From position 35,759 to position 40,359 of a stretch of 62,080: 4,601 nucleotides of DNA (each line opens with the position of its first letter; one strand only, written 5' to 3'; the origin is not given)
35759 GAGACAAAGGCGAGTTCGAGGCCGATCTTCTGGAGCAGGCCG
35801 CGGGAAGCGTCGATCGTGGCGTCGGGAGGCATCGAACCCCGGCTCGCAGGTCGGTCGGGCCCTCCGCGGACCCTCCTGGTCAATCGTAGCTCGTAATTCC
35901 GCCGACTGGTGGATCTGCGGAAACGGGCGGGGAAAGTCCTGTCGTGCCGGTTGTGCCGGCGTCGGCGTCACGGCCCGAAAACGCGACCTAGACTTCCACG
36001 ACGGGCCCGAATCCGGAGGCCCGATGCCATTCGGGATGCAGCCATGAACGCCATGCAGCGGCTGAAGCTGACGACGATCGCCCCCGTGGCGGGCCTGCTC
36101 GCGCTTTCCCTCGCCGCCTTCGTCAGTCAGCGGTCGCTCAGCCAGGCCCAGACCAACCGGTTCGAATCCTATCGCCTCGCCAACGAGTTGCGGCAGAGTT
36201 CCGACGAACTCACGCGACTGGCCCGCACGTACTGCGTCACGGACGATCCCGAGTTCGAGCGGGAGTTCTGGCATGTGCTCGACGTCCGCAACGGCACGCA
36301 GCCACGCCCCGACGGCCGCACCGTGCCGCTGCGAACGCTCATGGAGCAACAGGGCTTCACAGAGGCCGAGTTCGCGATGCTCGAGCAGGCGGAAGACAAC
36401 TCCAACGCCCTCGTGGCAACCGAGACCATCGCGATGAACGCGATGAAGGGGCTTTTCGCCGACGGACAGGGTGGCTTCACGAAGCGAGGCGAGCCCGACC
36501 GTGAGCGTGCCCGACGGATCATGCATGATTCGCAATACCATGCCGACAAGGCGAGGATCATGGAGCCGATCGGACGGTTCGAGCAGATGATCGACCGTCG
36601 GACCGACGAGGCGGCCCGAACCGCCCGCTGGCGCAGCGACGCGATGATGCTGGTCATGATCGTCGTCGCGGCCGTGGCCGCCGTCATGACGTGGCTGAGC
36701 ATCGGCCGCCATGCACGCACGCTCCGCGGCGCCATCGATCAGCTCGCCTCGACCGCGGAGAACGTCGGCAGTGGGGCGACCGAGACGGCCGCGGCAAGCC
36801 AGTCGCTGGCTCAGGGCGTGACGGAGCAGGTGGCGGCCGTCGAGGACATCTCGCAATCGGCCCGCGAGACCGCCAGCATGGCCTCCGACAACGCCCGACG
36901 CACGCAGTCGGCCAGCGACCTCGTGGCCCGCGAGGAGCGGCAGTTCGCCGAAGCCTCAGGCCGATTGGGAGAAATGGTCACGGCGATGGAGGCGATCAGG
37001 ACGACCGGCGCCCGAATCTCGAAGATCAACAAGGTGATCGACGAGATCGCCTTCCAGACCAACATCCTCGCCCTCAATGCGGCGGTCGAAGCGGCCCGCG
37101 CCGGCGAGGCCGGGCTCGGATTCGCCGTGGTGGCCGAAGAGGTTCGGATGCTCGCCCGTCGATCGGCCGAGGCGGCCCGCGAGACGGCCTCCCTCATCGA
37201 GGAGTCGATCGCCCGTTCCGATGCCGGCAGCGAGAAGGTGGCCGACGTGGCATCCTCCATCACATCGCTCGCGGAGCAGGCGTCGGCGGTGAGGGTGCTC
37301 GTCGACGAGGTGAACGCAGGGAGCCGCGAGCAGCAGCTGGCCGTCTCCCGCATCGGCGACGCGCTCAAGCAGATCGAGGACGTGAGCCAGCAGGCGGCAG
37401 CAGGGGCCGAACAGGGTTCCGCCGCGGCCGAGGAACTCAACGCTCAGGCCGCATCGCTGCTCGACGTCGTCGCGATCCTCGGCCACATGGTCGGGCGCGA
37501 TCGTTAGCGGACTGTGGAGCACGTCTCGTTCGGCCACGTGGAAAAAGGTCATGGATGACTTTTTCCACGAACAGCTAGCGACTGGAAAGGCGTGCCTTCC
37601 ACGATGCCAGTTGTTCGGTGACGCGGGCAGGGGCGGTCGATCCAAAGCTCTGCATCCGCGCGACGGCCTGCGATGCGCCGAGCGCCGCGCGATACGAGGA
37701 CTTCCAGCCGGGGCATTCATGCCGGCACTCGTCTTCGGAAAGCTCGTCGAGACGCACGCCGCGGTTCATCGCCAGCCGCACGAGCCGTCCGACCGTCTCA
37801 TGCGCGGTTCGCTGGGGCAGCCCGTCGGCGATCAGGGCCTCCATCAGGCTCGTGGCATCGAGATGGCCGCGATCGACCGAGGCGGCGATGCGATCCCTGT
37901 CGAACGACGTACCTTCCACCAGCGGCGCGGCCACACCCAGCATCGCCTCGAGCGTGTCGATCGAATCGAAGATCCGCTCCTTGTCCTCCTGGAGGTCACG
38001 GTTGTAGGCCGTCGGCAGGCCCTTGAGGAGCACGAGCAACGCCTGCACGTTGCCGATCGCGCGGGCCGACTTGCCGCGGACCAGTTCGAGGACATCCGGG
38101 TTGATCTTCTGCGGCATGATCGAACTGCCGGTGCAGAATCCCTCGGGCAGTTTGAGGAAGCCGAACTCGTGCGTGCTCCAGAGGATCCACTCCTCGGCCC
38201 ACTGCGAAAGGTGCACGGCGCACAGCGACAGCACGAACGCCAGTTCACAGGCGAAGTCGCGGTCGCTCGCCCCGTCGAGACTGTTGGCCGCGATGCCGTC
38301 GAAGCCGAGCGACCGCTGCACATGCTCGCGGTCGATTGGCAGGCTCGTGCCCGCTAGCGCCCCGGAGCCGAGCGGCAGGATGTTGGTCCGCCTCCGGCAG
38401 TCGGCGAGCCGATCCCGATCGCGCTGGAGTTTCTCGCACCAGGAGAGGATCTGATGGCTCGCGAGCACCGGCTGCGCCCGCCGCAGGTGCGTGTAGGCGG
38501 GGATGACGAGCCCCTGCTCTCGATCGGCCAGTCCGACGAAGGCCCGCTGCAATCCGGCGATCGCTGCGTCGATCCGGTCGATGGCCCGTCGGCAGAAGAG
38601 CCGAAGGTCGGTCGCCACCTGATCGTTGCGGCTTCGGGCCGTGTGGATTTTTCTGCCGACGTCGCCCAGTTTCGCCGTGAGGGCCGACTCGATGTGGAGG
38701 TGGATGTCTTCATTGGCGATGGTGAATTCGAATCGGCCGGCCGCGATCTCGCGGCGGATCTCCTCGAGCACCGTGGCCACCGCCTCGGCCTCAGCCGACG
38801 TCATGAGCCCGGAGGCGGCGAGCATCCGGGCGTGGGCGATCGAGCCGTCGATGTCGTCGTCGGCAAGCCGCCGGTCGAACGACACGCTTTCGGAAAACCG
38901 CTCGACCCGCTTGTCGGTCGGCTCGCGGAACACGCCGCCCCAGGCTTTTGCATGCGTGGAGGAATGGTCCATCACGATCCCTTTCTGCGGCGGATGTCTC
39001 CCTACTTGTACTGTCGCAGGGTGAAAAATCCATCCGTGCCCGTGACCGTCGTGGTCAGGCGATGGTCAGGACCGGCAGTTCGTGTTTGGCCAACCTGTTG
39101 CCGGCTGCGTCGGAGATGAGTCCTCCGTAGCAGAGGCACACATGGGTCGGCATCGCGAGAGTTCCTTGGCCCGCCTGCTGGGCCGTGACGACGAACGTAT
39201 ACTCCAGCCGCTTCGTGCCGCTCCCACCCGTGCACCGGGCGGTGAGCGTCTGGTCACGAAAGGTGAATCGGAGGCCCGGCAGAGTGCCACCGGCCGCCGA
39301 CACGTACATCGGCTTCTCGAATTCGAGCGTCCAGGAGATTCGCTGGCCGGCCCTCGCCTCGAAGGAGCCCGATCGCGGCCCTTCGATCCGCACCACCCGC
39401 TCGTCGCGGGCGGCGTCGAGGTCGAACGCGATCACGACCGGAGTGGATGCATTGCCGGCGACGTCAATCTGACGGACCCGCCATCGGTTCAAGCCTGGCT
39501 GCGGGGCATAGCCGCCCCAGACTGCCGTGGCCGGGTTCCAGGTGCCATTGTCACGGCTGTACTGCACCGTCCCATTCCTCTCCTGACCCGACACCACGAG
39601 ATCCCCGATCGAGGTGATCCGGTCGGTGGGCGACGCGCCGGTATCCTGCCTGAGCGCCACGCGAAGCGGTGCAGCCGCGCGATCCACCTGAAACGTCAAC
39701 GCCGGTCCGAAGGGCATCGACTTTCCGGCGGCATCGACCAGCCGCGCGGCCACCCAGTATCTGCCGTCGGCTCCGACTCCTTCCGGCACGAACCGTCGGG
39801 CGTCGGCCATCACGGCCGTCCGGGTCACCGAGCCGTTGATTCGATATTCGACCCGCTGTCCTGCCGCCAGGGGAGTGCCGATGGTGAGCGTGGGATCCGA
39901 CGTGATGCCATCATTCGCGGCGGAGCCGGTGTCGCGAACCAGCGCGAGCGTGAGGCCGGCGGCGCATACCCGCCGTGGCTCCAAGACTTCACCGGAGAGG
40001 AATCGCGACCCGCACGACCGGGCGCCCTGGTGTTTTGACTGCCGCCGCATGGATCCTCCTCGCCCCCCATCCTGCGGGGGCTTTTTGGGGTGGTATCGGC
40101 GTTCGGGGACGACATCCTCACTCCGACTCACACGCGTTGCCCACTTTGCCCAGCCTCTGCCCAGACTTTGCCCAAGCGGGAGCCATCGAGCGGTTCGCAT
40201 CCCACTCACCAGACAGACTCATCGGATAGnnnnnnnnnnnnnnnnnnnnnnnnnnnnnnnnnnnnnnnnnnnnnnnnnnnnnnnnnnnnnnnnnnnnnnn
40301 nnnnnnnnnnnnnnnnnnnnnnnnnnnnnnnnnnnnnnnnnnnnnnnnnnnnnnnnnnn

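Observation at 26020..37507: CheY-less chemosensory operon that runs into a secreted HEAT/pseudo-receiver protein and a sensor-less sigma-54 activator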

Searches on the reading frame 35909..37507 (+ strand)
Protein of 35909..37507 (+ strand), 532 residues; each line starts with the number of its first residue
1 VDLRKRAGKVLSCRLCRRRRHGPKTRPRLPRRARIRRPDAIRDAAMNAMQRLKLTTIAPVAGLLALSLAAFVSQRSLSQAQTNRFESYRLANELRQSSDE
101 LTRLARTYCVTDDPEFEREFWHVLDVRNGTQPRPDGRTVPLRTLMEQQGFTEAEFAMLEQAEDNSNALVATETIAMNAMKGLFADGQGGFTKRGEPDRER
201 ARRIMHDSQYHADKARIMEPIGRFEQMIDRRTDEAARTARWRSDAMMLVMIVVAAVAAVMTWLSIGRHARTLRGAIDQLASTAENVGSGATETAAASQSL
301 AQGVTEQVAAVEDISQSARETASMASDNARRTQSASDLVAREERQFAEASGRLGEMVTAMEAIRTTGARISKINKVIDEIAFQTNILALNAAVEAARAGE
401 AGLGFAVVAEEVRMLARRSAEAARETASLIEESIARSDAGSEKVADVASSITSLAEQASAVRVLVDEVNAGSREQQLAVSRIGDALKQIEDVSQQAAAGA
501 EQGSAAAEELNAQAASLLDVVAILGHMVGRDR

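Call 4: search_protein_families(library=pfam, proteins=[window:35909-37507:+], max_evalue=0.01)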
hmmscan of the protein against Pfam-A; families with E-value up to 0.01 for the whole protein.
window:35909-37507:+ (532 aa): 2 families
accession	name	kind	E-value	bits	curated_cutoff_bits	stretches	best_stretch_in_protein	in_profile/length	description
PF00015.26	MCPsignal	-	1.3e-37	129.8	34.6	1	344-492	8-171/172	Methyl-accepting chemotaxis protein (MCP) signalling domain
PF06103.16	DUF948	-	3.7e-07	30.7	37.2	1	251-323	10-82/89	Bacterial protein of unknown function (DUF948)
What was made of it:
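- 36044..37507 (+): Divergent second mcp, which belongs to the inserted che block. Pfam MCPsignal (call 4).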

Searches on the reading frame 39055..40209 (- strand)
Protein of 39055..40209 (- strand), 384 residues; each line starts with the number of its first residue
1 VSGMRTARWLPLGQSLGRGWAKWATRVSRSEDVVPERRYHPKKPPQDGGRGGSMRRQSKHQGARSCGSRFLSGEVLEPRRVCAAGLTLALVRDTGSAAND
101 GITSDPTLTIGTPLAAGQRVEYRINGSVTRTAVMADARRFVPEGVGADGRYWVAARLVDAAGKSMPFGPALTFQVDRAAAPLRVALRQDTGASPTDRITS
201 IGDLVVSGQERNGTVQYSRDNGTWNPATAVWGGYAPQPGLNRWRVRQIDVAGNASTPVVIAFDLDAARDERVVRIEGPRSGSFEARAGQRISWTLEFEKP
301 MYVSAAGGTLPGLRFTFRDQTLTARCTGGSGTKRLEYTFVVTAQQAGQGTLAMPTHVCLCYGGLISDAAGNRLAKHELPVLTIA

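Call 54: search_protein_families(library=pfam, proteins=[window:39055-40209:-], max_evalue=0.0001)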
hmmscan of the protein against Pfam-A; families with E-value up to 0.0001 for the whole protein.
window:39055-40209:- (384 aa): 1 family
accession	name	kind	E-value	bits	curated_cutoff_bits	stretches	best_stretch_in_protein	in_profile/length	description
PF19077.6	Big_13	-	7e-13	49.4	27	1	86-176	7-101/102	Bacterial Ig-like domain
